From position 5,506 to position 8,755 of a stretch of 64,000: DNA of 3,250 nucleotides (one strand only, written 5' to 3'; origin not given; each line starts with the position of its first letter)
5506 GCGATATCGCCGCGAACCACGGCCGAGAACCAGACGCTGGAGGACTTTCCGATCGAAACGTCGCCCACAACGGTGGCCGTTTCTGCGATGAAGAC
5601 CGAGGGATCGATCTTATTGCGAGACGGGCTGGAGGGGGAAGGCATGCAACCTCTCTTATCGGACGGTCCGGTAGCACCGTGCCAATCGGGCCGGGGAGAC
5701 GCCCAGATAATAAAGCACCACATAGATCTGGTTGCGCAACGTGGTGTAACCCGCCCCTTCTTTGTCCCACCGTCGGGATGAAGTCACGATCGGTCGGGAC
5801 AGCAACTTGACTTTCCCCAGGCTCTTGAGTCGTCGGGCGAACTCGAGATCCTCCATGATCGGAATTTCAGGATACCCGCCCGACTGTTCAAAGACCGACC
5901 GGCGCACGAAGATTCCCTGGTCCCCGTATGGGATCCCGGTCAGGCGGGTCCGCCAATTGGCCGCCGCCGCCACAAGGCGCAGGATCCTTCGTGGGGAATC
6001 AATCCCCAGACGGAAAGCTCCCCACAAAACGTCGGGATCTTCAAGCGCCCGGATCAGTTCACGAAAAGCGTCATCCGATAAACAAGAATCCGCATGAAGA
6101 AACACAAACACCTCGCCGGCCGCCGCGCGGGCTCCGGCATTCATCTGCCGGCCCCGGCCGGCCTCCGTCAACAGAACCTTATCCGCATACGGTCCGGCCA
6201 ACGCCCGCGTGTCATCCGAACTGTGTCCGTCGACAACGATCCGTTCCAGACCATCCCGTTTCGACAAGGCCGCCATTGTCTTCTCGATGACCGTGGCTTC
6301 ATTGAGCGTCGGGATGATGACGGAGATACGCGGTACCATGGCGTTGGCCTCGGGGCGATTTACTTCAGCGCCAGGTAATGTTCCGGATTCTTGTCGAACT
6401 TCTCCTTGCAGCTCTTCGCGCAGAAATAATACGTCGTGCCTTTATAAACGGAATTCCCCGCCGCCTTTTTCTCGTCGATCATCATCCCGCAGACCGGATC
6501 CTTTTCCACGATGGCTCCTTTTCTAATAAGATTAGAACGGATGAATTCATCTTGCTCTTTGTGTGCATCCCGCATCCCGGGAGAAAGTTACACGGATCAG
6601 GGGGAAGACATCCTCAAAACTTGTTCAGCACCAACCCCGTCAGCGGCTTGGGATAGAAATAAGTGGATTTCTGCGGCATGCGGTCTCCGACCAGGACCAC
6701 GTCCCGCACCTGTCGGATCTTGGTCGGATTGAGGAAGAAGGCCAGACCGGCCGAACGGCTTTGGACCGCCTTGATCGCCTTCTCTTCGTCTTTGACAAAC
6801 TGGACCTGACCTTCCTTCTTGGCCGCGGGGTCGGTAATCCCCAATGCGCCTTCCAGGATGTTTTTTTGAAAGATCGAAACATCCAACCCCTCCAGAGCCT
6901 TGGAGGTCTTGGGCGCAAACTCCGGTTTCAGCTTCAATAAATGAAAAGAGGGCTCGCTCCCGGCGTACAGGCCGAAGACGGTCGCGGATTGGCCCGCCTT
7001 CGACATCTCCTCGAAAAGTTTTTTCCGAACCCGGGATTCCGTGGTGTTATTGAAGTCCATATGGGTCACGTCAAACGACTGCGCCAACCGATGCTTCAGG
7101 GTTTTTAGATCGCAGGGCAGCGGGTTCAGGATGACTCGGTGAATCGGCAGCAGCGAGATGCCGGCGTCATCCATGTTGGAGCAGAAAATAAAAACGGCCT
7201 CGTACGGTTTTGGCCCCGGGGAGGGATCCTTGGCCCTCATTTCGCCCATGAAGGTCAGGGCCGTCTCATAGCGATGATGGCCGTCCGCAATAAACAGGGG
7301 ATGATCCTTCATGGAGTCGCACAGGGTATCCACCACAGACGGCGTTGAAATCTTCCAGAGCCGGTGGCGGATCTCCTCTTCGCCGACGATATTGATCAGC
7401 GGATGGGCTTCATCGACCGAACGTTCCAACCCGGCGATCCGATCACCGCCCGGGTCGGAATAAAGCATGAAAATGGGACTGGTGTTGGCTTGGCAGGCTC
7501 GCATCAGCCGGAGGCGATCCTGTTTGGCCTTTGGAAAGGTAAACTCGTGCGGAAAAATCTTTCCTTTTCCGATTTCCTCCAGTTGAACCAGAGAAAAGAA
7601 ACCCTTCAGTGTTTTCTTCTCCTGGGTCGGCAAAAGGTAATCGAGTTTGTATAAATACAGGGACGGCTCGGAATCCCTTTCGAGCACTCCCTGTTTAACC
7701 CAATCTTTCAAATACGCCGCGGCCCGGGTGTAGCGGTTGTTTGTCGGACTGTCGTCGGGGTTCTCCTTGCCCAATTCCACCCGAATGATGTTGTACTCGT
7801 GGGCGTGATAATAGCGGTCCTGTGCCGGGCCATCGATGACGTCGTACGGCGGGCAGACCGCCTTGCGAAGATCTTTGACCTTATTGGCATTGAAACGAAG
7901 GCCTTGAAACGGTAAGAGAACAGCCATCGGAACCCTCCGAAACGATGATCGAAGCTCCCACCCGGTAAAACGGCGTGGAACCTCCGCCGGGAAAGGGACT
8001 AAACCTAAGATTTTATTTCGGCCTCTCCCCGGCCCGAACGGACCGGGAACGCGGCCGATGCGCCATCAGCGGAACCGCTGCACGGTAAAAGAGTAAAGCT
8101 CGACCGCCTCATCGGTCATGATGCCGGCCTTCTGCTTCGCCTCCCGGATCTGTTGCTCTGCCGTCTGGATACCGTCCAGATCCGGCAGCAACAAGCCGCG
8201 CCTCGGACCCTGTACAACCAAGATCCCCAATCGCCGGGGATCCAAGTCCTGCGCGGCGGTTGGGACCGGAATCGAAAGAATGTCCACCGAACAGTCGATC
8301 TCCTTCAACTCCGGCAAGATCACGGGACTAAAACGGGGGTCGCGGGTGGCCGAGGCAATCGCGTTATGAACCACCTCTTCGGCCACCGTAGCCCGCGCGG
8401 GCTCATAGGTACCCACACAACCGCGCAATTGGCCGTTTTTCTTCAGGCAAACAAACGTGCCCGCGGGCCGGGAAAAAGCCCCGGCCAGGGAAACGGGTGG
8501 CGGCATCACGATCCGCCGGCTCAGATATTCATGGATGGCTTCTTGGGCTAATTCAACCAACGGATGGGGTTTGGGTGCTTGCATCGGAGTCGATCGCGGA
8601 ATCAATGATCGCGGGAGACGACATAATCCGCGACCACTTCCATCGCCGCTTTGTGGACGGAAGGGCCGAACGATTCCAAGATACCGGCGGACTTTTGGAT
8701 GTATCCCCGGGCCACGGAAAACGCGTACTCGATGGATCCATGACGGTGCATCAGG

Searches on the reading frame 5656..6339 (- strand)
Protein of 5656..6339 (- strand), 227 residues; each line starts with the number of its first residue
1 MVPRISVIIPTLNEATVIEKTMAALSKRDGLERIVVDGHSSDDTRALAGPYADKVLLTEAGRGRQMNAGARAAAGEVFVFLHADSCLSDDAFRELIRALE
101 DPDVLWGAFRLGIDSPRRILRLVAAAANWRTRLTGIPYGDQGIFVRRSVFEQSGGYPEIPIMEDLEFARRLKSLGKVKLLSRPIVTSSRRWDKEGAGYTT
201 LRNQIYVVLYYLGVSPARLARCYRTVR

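Call 79: search_protein_families(library=pfam, proteins=[window:5656-6339:-], max_evalue=0.00001)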
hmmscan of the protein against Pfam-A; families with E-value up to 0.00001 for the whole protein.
window:5656-6339:- (227 aa): 3 families
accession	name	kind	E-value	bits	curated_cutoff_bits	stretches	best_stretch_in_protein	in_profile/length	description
PF00535.33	Glycos_transf_2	-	5.8e-20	72.3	23.3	1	6-150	1-164/168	Glycosyl transferase family 2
PF13641.12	Glyco_tranf_2_3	-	7.7e-09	36.3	27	1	3-173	1-196/230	Glycosyltransferase like family 2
PF10111.15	Glyco_tranf_2_2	-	4.1e-06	26.9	27.3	0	6-97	1-104/276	Glycosyltransferase like family 2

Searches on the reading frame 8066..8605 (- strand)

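Call 79: search_protein_families(library=pfam, proteins=[window:8066-8605:-], max_evalue=0.00001)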
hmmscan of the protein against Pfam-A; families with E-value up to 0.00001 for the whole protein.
window:8066-8605:- (179 aa): 1 family
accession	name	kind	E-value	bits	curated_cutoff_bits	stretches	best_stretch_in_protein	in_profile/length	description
PF01871.22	AMMECR1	-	2.3e-40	138.3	25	1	17-178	1-168/168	AMMECR1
